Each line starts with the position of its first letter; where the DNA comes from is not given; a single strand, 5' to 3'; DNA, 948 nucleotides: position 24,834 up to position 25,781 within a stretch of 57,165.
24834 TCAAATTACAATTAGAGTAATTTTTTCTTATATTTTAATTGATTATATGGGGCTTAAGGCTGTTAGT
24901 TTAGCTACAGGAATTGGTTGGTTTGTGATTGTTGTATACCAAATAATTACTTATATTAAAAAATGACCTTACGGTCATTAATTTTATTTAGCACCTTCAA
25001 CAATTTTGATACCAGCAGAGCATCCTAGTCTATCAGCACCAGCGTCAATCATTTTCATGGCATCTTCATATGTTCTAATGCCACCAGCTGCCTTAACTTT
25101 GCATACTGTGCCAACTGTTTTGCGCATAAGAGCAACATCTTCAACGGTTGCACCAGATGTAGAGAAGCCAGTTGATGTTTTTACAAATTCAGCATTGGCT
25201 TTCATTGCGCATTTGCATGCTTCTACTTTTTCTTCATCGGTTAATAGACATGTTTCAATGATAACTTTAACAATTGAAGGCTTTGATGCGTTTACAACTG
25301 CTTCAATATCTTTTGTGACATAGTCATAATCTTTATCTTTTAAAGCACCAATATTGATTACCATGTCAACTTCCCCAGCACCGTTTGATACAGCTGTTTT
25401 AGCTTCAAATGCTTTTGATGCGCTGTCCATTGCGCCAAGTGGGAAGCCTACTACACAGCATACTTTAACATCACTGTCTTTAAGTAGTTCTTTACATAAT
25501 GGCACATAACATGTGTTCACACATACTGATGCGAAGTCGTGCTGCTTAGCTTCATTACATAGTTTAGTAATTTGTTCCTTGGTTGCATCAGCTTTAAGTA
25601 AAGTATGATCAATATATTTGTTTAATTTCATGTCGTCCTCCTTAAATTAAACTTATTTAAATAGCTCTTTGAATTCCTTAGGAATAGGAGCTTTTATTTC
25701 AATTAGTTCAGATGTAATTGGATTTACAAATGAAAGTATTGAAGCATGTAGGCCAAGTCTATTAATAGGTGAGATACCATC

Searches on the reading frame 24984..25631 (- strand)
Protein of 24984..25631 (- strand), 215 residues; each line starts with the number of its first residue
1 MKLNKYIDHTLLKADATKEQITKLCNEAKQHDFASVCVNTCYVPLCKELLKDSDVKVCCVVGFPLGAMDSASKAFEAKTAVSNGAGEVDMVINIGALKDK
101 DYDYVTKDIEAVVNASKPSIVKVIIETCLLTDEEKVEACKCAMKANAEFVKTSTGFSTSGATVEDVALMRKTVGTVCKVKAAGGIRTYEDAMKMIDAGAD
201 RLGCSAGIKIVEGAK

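Call 80: search_protein_families(library=pfam, proteins=[window:24984-25631:-], max_evalue=0.01)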
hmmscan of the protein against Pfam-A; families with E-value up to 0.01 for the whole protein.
window:24984-25631:- (215 aa): 5 families
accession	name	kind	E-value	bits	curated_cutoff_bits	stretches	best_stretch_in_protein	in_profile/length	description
PF01791.15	DeoC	-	2.2e-17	63.9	23.8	1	5-210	4-226/229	DeoC/LacD family aldolase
PF04131.20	NanE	-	0.00012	21.7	27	1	124-203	88-171/192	Putative N-acetylmannosamine-6-phosphate epimerase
PF01180.27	DHO_dh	-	0.0014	18.3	27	1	142-204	202-268/291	Dihydroorotate dehydrogenase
PF00977.27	His_biosynth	-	0.0027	17.6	23.6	0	167-202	63-99/228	Histidine biosynthesis protein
PF00478.31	IMPDH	-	0.0038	16.7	25.6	1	94-203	82-171/345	IMP dehydrogenase / GMP reductase domain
